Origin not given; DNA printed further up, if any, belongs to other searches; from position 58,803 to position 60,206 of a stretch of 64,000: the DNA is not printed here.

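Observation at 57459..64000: Non-canonical eutABC-like operon led by an arginine:glycine-amidinotransferase homologue and followed by a long CysK-fold enzyme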

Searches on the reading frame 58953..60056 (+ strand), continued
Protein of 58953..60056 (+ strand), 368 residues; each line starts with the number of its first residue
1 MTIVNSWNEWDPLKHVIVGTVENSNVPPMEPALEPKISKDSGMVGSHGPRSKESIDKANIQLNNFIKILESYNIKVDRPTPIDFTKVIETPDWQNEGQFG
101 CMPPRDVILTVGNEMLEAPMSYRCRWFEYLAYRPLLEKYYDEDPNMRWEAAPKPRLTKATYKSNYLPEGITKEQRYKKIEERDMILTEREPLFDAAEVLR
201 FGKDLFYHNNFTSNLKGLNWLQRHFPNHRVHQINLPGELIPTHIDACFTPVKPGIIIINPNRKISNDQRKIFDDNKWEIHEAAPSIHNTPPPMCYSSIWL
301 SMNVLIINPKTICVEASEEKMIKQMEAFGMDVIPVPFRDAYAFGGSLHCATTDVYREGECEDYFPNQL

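Call 49: find_encoding_contigs(protein=P0218, flank=9000, max_places=2)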
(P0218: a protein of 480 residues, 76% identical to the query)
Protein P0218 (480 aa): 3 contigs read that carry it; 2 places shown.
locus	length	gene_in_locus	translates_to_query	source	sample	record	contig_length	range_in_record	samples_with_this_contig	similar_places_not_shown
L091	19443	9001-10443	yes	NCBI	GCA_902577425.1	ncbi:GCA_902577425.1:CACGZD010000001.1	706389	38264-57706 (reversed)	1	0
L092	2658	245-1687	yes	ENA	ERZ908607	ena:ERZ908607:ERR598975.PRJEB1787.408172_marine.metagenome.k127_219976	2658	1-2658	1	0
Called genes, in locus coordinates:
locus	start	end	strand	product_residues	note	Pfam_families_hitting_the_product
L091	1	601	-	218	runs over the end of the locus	PF21948:LplA-B_cat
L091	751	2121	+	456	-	PF03448:MgtE_N, PF00571:CBS (faint), PF01769:MgtE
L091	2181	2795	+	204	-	PF02632:BioY, PF17647:DUF5518 (weak)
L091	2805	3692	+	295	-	PF00480:ROK, PF01869:BcrAD_BadFG (faint), PF02685:Glucokinase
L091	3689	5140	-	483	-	PF00171:Aldedh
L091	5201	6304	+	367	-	-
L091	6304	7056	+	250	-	PF17645:Amdase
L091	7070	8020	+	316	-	PF00291:PALP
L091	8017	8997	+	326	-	PF02423:OCD_Mu_crystall, PF01488:Shikimate_DH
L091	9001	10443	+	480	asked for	PF00291:PALP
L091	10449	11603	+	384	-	PF01546:Peptidase_M20, PF07687:M20_dimer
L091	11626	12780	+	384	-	PF01321:Creatinase_N, PF00557:Peptidase_M24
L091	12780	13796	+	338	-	PF05544:Pro_racemase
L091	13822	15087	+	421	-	PF01946:Thi4 (faint), PF01266:DAO, PF13450:NAD_binding_8 (weak)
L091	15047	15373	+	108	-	PF04267:SoxD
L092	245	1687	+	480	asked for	PF00291:PALP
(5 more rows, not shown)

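Call 56: predict_structure(alignment_id=A2)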
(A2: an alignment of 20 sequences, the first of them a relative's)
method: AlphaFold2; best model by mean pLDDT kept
length: 480 residues; sequences in the alignment: 20
mean_pLDDT: 77.5   pTM: 0.85
mean pLDDT of the five models: 77.5, 53.9, 49.9, 43.0, 41.7
residues with pLDDT >= 90: 120; 70-90: 236; 50-70: 85; < 50: 39
segments of 3 or more residues with pLDDT < 50: 56-66, 96-99, 131-133, 282-298, 381-384
pLDDT, mean of each block of 10 residues (from residue 1): 89 81 80 69 61 46 53 90 94 56 77 87 72 61 74 67 70 75 65 82 70 85 90 96 76 87 90 65 37 44 85 86 92 95 83 90 96 85 56 80 91 87 86 73 77 86 92 91
secondary structure, 60 per line:
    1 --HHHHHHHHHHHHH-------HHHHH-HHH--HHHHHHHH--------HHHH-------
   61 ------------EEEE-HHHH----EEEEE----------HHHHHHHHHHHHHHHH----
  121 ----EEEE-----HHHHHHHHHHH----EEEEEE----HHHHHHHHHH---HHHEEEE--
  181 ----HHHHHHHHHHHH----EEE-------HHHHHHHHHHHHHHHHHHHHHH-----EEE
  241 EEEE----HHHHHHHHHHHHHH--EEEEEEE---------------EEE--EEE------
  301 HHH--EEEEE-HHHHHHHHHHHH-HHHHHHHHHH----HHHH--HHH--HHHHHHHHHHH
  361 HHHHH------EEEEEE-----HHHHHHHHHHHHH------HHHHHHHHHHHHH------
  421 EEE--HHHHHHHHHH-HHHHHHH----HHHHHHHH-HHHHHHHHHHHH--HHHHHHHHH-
elements in order: H3-15 H23-27 H34-41 H50-53 E73-76 H78-81 E86-90 H101-116 E125-128 H134-144 E149-154 H159-168 E175-178 H185-196 E201-203 H211-232 E238-244 H249-262 E265-271 E287-289 E292-294 E306-310 H312-323 H325-334 H339-342 H350-365 E372-377 H383-395 H402-414 E421-423 H426-435 H437-443 H448-455 H457-468 H471-479

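Call 58: search_solved_structures(query=A3, max_evalue=0.001, show_alignments=5)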
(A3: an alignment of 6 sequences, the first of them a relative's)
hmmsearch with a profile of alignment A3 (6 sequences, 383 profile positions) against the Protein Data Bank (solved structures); distinct sequences matched with E-value up to 0.001: 77 (the best 60 are shown).
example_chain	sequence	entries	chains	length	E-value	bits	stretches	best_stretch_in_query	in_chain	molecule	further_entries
1pv9_A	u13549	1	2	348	1.1e-33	119.7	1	3-377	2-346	Xaa-Pro dipeptidase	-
7n02_A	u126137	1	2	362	4.2e-32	114.5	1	6-376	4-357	Aminopeptidase P family protein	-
4zng_C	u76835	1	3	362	4.2e-32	114.5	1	6-376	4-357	Prolidase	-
6xmr_A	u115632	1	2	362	8.9e-32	113.5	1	6-376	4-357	Aminopeptidase P family protein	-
7k3u_A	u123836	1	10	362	4.8e-31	111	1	6-376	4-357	Aminopeptidase P family protein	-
1chm_A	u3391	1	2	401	5e-31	111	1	5-376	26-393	CREATINE AMIDINOHYDROLASE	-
1wy2_A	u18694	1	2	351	9.4e-29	103.5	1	3-377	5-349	Xaa-Pro dipeptidase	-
1wn1_A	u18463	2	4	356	1.3e-28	103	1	6-377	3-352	dipeptidase | 356aa long hypothetical dipeptidase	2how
4rgz_A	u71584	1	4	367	6.3e-27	97.5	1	2-373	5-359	Xaa-Pro aminopeptidase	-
4fkc_A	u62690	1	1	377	7.1e-27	97.3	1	2-373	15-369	Xaa-Pro aminopeptidase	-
4ege_A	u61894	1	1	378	1.9e-23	86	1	131-378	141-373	Dipeptidase PepE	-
3q6d_A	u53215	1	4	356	8.2e-23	83.9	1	94-378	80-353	Proline dipeptidase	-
7yto_D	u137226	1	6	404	4.6e-20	74.9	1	6-376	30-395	Creatine amidinohydrolase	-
5cnx_A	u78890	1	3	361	1.4e-19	73.3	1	130-377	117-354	Aminopeptidase YpdF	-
5cdl_A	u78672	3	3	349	4.5e-18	68.4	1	129-377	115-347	Proline dipeptidase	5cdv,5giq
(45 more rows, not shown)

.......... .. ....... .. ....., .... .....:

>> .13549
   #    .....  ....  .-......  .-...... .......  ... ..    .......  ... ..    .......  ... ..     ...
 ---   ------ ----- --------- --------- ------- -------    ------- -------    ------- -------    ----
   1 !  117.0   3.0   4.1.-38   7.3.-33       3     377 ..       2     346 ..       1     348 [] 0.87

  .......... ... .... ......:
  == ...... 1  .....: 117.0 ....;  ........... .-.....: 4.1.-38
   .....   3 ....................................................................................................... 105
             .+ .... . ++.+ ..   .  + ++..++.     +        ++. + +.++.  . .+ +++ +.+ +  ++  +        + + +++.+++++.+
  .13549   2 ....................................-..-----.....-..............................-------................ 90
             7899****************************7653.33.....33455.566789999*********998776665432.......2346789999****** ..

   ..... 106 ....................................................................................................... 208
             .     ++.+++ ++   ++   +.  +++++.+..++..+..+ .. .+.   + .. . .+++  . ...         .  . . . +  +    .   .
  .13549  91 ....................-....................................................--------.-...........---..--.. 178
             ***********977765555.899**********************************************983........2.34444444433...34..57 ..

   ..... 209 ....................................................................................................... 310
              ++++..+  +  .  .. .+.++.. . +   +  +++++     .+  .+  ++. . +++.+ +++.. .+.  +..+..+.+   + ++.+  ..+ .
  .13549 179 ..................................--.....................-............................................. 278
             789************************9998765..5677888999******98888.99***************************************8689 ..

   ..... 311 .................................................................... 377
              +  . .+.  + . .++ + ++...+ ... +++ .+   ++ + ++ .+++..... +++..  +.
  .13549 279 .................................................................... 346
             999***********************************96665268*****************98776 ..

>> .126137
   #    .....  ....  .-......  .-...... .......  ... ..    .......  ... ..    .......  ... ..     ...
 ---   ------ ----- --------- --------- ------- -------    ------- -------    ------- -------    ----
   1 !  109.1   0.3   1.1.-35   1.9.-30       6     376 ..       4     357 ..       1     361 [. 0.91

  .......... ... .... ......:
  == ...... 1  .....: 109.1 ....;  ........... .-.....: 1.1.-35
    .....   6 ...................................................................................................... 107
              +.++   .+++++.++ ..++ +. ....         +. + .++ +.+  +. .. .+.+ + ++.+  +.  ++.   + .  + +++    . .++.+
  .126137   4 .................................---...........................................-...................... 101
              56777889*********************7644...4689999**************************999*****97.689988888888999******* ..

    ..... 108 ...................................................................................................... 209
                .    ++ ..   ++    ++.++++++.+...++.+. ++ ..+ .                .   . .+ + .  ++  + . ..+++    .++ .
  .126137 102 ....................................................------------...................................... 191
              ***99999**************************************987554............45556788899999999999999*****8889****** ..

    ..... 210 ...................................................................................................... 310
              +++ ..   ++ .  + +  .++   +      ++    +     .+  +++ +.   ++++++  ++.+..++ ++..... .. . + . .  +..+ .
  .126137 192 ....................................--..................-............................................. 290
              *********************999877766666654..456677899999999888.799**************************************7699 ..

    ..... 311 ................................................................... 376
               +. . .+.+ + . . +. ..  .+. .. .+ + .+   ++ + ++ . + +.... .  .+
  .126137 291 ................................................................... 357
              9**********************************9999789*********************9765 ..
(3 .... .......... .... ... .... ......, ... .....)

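Call 59: fold_search(model_id=the predicted structure, library=pdb)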
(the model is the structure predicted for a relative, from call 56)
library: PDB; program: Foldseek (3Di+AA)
matches with E <= 10: 1488; with E <= 0.001: 446
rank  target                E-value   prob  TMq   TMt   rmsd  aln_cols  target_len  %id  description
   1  8srt_B                2.5e-12  1.00  0.49  0.72   5.7       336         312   20  Crystal structure of the O-acetyl-L-serine sulfhydrylase A (CysK) holoenzyme from Staphylococcus aureus NCTC 8325 (released 2024-11-13)
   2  8t2c_B                5.4e-12  1.00  0.49  0.73   4.7       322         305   21  Crystal structure of O-acetyl-L-serine sulfhydrylase A (CysK) from Staphylococcus aureus NCTC 8325 complexed with a Cy (released 2024-12-18)
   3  8srv_A                5.9e-12  1.00  0.49  0.73   4.7       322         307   21  Crystal structure of O-acetyl-L-serine sulfhydrylase A (CysK) from Staphylococcus aureus NCTC 8325 complexed with a tr (released 2024-11-13)
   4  1z7y                  6.5e-12  1.00  0.51  0.73   6.1       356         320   21  Crystal Structure of the Arabidopsis thaliana O-Acetylserine Sulfhydrylase K46A mutant (released 2005-09-20)
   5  3vc3_F                6.5e-12  1.00  0.50  0.70   6.8       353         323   19  Crystal structure of beta-cyanoalanine synthase K95A mutant in soybean (released 2012-09-12)
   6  8sru_B                7.5e-12  1.00  0.50  0.73   5.7       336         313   20  Crystal structure of O-acetyl-L-serine sulfhydrylase A (CysK) from Staphylococcus aureus NCTC 8325 complexed with a se (released 2024-11-13)
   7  8srt_A                8.3e-12  1.00  0.49  0.73   5.8       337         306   20  Crystal structure of the O-acetyl-L-serine sulfhydrylase A (CysK) holoenzyme from Staphylococcus aureus NCTC 8325 (released 2024-11-13)
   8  8srv_B                9.5e-12  1.00  0.49  0.71   5.8       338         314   21  Crystal structure of O-acetyl-L-serine sulfhydrylase A (CysK) from Staphylococcus aureus NCTC 8325 complexed with a tr (released 2024-11-13)
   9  3vc3_A                1.0e-11  1.00  0.51  0.72   6.7       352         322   20  Crystal structure of beta-cyanoalanine synthase K95A mutant in soybean (released 2012-09-12)
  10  2q3d                  1.2e-11  1.00  0.49  0.74   4.7       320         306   19  2.2 A Resolution Crystal Structure of O-Acetylserine Sulfhydrylase (OASS) From MYCOBACTERIUM TUBERCULOSIS in Complex wit (released 2007-06-12)
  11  8b9y_B                1.4e-11  1.00  0.51  0.74   5.1       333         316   25  Cysteine Synthase from Trypanosoma cruzi with PLP and OAS (released 2023-05-31)
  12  9rj1                  1.5e-11  1.00  0.52  0.74   5.8       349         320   21  S-methylcysteine synthase (BSAS4) from common bean in complex with PLP, BEZ, and GOL (released 2025-12-03)
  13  8b9w_B                1.5e-11  1.00  0.51  0.72   5.8       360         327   23  Cysteine Synthase from Trypanosoma theileri with PLP bound (released 2023-05-31)
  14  8b9y_D                1.7e-11  1.00  0.50  0.72   6.4       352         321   25  Cysteine Synthase from Trypanosoma cruzi with PLP and OAS (released 2023-05-31)
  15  3vc3_D                1.8e-11  1.00  0.49  0.70   6.8       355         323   19  Crystal structure of beta-cyanoalanine synthase K95A mutant in soybean (released 2012-09-12)
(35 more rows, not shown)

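Call 66: find_homologous_proteins(query=L031:11781-13016:+)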
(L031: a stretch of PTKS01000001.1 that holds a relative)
Query L031:11781-13016:+ (412 aa): 7473 proteins with E <= 0.001 among 8000 candidates; the best 120 are listed.
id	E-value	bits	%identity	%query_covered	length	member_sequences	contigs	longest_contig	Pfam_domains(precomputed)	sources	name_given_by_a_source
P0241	1.2e-265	899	99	94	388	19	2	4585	PF01321.25,PF00557.30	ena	-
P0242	1.0e-243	827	90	94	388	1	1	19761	PF01321.25,PF00557.30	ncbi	-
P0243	1.0e-233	794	85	94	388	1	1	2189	PF01321.25,PF00557.30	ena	-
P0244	3.7e-233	792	85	94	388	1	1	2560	PF01321.25,PF00557.30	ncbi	-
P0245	9.1e-233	791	85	94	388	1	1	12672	PF01321.25,PF00557.30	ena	-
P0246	1.2e-232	790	85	94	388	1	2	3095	PF01321.25,PF00557.30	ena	-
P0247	2.2e-232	789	85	94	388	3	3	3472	PF01321.25,PF00557.30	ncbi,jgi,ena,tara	tara:strand:+ start:817 stop:1983 length:1167 start_codon:yes stop_codon:yes gene_type:complete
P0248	4.1e-232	789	84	94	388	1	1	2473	PF01321.25,PF00557.30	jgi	-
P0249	1.1e-227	774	83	94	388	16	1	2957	PF01321.25,PF00557.30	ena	-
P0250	3.1e-226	769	83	94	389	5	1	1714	PF01321.25,PF00557.30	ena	-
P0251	5.2e-215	732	79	94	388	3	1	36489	PF01321.25,PF00557.30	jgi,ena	-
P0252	5.1e-214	729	78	94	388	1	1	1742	PF01321.25,PF00557.30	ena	-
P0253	1.7e-208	711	76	94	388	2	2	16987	PF01321.25,PF00557.30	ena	-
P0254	1.2e-206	705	76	94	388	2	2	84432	PF01321.25,PF00557.30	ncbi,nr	ncbi:MAG: Ectoine hydrolase [Alphaproteobacteria bacterium MarineAlpha5_Bin11]|nr:ectoine hydrolase 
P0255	3.1e-204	697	73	94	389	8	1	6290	PF01321.25,PF00557.30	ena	-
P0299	1.1e-195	669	72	94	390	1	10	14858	PF01321.25,PF00557.30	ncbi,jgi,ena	-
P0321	2.2e-191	654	70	94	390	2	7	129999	PF01321.25,PF00557.30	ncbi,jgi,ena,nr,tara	ncbi:MAG: Ectoine hydrolase [Alphaproteobacteria bacterium MarineAlpha5_Bin9]|nr:MAG: Ectoine hydrol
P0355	1.9e-183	628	68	94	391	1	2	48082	PF01321.25,PF00557.30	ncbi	-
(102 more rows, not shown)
